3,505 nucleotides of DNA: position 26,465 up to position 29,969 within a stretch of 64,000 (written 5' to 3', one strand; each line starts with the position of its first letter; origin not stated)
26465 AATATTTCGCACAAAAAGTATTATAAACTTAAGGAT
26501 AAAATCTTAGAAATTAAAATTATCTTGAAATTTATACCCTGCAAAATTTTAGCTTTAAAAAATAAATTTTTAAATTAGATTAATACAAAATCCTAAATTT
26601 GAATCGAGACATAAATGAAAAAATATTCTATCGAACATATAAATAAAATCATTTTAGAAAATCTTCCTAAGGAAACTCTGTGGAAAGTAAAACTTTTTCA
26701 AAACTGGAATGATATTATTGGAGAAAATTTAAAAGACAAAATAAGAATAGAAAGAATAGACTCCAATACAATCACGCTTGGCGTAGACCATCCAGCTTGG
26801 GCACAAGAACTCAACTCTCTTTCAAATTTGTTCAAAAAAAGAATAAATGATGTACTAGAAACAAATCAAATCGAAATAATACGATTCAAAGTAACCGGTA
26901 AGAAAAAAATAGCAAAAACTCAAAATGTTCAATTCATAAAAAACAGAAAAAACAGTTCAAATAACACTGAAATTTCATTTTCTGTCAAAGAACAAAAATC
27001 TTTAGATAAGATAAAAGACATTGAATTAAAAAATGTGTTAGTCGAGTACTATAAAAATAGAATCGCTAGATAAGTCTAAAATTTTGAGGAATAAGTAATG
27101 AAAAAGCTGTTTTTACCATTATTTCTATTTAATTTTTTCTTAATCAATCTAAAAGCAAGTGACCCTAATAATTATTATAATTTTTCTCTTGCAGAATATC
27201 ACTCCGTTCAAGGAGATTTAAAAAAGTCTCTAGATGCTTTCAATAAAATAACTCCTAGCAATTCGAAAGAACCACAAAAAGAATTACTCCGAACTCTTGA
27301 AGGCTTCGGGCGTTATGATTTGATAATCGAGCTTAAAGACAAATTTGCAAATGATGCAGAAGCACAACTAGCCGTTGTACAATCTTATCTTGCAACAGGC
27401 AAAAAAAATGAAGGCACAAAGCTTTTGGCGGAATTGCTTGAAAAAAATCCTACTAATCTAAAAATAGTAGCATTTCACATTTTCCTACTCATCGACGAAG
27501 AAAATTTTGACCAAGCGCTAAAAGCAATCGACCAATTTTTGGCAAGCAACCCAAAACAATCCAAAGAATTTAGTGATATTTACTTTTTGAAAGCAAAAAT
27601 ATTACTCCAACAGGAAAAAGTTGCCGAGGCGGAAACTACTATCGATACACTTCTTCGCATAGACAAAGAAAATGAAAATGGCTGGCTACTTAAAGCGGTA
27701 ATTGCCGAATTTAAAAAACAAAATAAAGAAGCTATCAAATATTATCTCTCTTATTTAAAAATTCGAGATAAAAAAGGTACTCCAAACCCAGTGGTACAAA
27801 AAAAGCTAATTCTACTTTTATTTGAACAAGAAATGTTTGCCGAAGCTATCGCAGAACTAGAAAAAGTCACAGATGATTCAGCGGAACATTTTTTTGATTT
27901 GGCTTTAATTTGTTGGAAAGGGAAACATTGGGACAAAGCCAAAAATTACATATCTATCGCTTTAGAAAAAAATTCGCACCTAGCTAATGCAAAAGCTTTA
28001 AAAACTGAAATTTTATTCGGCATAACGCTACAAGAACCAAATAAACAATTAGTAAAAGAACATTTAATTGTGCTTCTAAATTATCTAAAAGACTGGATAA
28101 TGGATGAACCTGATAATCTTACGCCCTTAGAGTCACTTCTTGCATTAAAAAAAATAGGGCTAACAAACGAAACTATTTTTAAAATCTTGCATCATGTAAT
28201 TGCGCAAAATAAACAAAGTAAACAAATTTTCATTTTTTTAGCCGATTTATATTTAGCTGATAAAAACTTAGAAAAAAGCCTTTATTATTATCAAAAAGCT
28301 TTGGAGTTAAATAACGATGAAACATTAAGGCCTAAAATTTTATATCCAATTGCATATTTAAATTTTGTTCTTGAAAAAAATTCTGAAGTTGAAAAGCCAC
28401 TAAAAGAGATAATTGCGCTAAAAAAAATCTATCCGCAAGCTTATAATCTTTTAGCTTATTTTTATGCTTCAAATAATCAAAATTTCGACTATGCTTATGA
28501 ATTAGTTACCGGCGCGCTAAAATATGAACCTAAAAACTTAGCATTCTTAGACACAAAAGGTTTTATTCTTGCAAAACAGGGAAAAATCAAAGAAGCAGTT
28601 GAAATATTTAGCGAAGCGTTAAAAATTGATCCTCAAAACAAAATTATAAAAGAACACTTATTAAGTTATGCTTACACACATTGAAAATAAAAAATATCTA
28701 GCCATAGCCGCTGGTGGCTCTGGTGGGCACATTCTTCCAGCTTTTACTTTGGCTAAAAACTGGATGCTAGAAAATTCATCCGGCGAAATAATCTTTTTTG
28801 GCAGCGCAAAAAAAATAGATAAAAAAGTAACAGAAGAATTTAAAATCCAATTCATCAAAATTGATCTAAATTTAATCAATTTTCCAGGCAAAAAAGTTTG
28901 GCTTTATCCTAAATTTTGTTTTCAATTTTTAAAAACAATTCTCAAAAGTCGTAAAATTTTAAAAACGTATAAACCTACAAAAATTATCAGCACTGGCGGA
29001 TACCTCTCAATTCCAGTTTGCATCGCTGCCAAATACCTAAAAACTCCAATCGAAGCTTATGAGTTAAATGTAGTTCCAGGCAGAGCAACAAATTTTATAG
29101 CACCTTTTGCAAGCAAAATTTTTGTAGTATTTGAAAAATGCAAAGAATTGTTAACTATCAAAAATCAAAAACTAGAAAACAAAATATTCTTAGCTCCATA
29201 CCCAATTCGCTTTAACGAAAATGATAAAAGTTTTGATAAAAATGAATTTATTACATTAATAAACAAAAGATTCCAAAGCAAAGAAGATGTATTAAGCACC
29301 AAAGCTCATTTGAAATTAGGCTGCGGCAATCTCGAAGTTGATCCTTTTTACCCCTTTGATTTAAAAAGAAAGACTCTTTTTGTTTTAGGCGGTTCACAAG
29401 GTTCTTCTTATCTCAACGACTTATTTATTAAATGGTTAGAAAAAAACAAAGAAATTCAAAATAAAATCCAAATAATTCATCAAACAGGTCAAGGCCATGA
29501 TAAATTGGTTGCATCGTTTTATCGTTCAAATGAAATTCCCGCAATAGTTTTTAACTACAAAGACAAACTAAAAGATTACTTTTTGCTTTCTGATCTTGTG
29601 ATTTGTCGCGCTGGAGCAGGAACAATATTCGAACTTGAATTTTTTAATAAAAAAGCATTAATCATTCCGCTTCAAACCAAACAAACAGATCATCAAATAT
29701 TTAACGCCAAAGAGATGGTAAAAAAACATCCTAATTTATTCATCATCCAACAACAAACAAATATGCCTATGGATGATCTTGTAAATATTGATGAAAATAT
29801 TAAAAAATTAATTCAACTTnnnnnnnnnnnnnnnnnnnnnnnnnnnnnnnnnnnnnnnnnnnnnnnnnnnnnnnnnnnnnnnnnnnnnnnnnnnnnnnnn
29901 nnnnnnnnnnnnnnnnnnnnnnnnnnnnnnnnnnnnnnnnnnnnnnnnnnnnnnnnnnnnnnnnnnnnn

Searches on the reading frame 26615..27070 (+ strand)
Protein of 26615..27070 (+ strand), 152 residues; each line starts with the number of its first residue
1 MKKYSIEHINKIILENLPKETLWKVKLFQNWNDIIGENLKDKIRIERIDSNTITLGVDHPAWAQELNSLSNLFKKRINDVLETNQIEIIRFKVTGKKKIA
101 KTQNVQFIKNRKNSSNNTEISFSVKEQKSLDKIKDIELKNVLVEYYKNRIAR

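Call 55: search_protein_families(library=pfam, proteins=[window:26615-27070:+], max_evalue=0.0001)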
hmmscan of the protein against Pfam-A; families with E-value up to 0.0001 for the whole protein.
window:26615-27070:+ (152 aa): 1 family
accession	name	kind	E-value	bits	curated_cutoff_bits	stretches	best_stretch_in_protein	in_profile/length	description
PF05258.17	DciA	-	5.7e-13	49.3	24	1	19-91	17-89/89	Dna[CI] antecedent, DciA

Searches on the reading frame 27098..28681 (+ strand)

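Call 55: search_protein_families(library=pfam, proteins=[window:27098-28681:+], max_evalue=0.0001)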
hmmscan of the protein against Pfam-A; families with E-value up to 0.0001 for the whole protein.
window:27098-28681:+ (528 aa): 18 families
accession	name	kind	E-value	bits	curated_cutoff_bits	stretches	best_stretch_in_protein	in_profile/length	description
PF14559.12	TPR_19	-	5.3e-23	81.6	25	1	131-201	1-67/68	Tetratricopeptide repeat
PF07719.23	TPR_2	-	2.5e-22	77.5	27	1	484-514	4-34/34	Tetratricopeptide repeat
PF13432.12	TPR_16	-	2.6e-20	72.9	32.7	1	131-190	7-62/65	Tetratricopeptide repeat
PF13428.12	TPR_14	-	6.2e-20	70.1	23.5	0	486-519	6-39/44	Tetratricopeptide repeat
PF23914.1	TPR_CcmH_CycH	-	2e-13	50.9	42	0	89-156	86-156/158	Cytochrome c-type biogenesis protein H TPR domain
PF00515.34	TPR_1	-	2e-13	50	27.8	1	487-514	7-34/34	Tetratricopeptide repeat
PF13181.12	TPR_8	-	1.3e-11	44.1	25.7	0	487-514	7-34/34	Tetratricopeptide repeat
PF25062.1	ARM_TT21_N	-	7.5e-10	39.4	40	1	82-218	22-161/222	Tetratricopeptide repeat protein 21 N-terminal ARM repeat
PF12895.13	ANAPC3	-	2.4e-09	37.8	27.2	0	446-506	23-81/82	Anaphase-promoting complex, cyclosome, subunit 3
PF13424.12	TPR_12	-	5.1e-09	36.6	30.1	0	380-405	8-33/77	Tetratricopeptide repeat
PF12569.14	NatA_aux_su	-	4.9e-08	32.8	33.3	1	448-517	194-262/515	N-terminal acetyltransferase A, auxiliary subunit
PF14853.12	Fis1_TPR_C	-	6.1e-08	33.2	25.3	0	268-305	7-44/53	Fis1 C-terminal tetratricopeptide repeat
PF25063.1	ARM_TT21_C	-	7.4e-08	32.9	35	0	76-251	6-184/209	Tetratricopeptide repeat protein 21 C-terminal ARM domain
PF13431.12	TPR_17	-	4.7e-07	30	24.4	0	473-501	5-33/34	Tetratricopeptide repeat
PF13429.12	TPR_15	-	5.7e-07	29.7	26.2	0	80-176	139-233/280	Tetratricopeptide repeat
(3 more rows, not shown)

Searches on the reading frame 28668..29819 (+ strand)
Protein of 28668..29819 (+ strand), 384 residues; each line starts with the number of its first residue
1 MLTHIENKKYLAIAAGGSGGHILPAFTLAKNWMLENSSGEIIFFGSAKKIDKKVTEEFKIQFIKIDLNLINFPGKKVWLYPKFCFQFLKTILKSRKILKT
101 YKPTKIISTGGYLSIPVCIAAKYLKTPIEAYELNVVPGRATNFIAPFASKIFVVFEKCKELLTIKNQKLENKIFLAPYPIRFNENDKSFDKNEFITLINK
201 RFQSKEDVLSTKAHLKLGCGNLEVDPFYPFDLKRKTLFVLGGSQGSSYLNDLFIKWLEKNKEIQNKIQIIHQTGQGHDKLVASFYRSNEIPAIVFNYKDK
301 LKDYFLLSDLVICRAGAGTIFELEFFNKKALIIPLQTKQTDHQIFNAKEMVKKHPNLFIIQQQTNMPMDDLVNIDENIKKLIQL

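Call 55: search_protein_families(library=pfam, proteins=[window:28668-29819:+], max_evalue=0.0001)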
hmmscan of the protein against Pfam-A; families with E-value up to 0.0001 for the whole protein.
window:28668-29819:+ (384 aa): 2 families
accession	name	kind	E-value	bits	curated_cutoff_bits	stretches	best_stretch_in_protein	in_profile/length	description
PF04101.22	Glyco_tran_28_C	-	1.9e-31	109.8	22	1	236-365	1-129/166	Glycosyltransferase family 28 C-terminal domain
PF03033.26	Glyco_transf_28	-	2.3e-25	89.7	26.2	1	12-152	2-138/139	Glycosyltransferase family 28 N-terminal domain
